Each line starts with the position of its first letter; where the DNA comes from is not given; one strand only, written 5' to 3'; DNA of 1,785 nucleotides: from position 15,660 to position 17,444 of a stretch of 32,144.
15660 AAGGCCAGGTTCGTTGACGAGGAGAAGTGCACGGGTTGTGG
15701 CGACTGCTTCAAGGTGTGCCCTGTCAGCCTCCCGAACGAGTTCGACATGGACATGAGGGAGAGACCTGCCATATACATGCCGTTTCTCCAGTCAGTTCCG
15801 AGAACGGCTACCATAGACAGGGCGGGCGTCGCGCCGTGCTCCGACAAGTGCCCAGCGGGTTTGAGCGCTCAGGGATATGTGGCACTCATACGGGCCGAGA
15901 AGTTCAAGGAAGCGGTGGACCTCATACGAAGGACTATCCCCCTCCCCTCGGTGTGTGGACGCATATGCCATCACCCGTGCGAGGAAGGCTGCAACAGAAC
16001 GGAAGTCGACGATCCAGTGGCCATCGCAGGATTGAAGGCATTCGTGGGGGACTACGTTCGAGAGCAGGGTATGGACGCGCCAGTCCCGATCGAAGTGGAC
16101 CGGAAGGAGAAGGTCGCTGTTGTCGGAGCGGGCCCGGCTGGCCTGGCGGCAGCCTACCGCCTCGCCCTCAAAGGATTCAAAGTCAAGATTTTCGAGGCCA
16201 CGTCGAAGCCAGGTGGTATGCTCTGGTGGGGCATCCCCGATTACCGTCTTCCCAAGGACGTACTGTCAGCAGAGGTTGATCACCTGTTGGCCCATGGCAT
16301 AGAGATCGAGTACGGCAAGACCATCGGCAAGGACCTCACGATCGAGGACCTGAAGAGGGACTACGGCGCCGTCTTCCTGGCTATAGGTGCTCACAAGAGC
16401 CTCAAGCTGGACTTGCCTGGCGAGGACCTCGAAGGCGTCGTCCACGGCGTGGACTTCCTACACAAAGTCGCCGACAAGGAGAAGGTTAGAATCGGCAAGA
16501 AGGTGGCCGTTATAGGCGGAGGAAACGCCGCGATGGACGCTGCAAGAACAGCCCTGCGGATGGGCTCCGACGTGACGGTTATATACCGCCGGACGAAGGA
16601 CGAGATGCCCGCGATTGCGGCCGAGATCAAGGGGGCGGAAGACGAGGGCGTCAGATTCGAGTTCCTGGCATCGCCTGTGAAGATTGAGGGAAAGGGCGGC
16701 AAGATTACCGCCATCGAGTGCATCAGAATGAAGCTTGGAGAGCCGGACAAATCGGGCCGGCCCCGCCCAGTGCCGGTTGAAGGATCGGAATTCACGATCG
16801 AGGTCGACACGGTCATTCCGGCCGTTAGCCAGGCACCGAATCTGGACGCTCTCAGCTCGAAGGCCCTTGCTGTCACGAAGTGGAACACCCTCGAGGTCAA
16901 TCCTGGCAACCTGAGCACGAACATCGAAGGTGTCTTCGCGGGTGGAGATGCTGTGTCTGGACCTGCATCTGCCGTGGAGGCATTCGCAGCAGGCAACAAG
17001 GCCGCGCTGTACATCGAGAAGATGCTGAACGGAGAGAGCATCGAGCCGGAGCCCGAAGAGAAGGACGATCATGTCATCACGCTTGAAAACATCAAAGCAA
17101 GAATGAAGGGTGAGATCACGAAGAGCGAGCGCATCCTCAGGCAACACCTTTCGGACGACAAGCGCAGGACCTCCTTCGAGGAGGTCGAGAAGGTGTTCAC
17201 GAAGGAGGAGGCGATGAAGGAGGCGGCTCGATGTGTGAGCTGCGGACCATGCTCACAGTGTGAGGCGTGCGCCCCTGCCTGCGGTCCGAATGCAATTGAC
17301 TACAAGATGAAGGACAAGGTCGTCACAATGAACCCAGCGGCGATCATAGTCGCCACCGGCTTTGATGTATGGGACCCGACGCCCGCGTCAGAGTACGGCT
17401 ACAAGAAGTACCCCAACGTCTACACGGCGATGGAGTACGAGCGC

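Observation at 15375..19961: Split version of the tandem HdrA in which the first half carries an NAD(P)H-type module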

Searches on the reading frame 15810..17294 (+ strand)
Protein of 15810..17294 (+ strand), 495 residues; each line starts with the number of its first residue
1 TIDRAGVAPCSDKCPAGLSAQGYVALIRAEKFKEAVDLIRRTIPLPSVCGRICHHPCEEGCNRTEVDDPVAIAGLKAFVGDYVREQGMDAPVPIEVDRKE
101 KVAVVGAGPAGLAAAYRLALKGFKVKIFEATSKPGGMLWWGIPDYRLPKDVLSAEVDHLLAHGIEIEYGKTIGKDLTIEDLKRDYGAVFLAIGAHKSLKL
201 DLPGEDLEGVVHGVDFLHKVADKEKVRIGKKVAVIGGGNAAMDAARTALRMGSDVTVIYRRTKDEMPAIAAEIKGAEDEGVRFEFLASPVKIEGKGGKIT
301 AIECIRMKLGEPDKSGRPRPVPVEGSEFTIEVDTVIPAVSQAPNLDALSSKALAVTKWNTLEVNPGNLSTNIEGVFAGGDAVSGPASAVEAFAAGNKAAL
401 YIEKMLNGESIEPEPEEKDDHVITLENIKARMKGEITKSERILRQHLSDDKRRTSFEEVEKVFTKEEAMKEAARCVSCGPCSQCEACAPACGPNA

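Call 34: search_solved_structures(query=window:15810-17294:+, max_evalue=1e-30, show_alignments=5)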
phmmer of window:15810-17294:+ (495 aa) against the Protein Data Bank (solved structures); distinct sequences matched with E-value up to 1e-30: 12.
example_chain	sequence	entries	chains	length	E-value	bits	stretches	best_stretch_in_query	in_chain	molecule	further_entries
9bov_A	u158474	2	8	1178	2.3e-130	439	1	8-482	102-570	Molybdopterin oxidoreductase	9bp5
9n5u_A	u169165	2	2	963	1.9e-123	416.1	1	7-409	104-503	NfnA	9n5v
8oh5_C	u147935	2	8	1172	1.2e-117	397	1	8-482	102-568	Formate dehydrogenase-O, major subunit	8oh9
4ylf_B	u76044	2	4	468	2.3e-99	336.8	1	8-409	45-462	Dihydropyrimidine dehydrogenase subunit A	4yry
5jca_L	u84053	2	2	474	8.6e-96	324.9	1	7-409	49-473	NADH-dependent Ferredoxin:NADP Oxidoreductase (NfnI) subunit alpha | NADH-dependent Ferredoxin:NADP Oxidoreductase subunit alpha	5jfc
5vj7_A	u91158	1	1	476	3e-85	290.2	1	7-407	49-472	Oxidoreductase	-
6s6s_G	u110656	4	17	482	6.1e-66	226.5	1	5-402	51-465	Glutamate synthase [NADPH] small chain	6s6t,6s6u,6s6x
2vdc_G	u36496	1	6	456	8.9e-66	226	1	4-402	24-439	GLUTAMATE SYNTHASE [NADPH] SMALL CHAIN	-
7mfm_I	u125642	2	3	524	2e-42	149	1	14-413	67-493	Glutamate synthase (NADPH) small chain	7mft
1gt8_A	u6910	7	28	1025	9.4e-39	136.8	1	6-416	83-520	DIHYDROPYRIMIDINE DEHYDROGENASE | Dihydropyrimidine dehydrogenase [NADP(+)]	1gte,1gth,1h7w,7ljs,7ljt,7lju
1h7x_A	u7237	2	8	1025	9.5e-39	136.8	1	6-416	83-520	DIHYDROPYRIMIDINE DEHYDROGENASE | Dihydropyrimidine dehydrogenase [NADP(+)]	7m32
7m31_A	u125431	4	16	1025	9.5e-39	136.8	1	6-416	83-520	Dihydropyrimidine dehydrogenase [NADP(+)]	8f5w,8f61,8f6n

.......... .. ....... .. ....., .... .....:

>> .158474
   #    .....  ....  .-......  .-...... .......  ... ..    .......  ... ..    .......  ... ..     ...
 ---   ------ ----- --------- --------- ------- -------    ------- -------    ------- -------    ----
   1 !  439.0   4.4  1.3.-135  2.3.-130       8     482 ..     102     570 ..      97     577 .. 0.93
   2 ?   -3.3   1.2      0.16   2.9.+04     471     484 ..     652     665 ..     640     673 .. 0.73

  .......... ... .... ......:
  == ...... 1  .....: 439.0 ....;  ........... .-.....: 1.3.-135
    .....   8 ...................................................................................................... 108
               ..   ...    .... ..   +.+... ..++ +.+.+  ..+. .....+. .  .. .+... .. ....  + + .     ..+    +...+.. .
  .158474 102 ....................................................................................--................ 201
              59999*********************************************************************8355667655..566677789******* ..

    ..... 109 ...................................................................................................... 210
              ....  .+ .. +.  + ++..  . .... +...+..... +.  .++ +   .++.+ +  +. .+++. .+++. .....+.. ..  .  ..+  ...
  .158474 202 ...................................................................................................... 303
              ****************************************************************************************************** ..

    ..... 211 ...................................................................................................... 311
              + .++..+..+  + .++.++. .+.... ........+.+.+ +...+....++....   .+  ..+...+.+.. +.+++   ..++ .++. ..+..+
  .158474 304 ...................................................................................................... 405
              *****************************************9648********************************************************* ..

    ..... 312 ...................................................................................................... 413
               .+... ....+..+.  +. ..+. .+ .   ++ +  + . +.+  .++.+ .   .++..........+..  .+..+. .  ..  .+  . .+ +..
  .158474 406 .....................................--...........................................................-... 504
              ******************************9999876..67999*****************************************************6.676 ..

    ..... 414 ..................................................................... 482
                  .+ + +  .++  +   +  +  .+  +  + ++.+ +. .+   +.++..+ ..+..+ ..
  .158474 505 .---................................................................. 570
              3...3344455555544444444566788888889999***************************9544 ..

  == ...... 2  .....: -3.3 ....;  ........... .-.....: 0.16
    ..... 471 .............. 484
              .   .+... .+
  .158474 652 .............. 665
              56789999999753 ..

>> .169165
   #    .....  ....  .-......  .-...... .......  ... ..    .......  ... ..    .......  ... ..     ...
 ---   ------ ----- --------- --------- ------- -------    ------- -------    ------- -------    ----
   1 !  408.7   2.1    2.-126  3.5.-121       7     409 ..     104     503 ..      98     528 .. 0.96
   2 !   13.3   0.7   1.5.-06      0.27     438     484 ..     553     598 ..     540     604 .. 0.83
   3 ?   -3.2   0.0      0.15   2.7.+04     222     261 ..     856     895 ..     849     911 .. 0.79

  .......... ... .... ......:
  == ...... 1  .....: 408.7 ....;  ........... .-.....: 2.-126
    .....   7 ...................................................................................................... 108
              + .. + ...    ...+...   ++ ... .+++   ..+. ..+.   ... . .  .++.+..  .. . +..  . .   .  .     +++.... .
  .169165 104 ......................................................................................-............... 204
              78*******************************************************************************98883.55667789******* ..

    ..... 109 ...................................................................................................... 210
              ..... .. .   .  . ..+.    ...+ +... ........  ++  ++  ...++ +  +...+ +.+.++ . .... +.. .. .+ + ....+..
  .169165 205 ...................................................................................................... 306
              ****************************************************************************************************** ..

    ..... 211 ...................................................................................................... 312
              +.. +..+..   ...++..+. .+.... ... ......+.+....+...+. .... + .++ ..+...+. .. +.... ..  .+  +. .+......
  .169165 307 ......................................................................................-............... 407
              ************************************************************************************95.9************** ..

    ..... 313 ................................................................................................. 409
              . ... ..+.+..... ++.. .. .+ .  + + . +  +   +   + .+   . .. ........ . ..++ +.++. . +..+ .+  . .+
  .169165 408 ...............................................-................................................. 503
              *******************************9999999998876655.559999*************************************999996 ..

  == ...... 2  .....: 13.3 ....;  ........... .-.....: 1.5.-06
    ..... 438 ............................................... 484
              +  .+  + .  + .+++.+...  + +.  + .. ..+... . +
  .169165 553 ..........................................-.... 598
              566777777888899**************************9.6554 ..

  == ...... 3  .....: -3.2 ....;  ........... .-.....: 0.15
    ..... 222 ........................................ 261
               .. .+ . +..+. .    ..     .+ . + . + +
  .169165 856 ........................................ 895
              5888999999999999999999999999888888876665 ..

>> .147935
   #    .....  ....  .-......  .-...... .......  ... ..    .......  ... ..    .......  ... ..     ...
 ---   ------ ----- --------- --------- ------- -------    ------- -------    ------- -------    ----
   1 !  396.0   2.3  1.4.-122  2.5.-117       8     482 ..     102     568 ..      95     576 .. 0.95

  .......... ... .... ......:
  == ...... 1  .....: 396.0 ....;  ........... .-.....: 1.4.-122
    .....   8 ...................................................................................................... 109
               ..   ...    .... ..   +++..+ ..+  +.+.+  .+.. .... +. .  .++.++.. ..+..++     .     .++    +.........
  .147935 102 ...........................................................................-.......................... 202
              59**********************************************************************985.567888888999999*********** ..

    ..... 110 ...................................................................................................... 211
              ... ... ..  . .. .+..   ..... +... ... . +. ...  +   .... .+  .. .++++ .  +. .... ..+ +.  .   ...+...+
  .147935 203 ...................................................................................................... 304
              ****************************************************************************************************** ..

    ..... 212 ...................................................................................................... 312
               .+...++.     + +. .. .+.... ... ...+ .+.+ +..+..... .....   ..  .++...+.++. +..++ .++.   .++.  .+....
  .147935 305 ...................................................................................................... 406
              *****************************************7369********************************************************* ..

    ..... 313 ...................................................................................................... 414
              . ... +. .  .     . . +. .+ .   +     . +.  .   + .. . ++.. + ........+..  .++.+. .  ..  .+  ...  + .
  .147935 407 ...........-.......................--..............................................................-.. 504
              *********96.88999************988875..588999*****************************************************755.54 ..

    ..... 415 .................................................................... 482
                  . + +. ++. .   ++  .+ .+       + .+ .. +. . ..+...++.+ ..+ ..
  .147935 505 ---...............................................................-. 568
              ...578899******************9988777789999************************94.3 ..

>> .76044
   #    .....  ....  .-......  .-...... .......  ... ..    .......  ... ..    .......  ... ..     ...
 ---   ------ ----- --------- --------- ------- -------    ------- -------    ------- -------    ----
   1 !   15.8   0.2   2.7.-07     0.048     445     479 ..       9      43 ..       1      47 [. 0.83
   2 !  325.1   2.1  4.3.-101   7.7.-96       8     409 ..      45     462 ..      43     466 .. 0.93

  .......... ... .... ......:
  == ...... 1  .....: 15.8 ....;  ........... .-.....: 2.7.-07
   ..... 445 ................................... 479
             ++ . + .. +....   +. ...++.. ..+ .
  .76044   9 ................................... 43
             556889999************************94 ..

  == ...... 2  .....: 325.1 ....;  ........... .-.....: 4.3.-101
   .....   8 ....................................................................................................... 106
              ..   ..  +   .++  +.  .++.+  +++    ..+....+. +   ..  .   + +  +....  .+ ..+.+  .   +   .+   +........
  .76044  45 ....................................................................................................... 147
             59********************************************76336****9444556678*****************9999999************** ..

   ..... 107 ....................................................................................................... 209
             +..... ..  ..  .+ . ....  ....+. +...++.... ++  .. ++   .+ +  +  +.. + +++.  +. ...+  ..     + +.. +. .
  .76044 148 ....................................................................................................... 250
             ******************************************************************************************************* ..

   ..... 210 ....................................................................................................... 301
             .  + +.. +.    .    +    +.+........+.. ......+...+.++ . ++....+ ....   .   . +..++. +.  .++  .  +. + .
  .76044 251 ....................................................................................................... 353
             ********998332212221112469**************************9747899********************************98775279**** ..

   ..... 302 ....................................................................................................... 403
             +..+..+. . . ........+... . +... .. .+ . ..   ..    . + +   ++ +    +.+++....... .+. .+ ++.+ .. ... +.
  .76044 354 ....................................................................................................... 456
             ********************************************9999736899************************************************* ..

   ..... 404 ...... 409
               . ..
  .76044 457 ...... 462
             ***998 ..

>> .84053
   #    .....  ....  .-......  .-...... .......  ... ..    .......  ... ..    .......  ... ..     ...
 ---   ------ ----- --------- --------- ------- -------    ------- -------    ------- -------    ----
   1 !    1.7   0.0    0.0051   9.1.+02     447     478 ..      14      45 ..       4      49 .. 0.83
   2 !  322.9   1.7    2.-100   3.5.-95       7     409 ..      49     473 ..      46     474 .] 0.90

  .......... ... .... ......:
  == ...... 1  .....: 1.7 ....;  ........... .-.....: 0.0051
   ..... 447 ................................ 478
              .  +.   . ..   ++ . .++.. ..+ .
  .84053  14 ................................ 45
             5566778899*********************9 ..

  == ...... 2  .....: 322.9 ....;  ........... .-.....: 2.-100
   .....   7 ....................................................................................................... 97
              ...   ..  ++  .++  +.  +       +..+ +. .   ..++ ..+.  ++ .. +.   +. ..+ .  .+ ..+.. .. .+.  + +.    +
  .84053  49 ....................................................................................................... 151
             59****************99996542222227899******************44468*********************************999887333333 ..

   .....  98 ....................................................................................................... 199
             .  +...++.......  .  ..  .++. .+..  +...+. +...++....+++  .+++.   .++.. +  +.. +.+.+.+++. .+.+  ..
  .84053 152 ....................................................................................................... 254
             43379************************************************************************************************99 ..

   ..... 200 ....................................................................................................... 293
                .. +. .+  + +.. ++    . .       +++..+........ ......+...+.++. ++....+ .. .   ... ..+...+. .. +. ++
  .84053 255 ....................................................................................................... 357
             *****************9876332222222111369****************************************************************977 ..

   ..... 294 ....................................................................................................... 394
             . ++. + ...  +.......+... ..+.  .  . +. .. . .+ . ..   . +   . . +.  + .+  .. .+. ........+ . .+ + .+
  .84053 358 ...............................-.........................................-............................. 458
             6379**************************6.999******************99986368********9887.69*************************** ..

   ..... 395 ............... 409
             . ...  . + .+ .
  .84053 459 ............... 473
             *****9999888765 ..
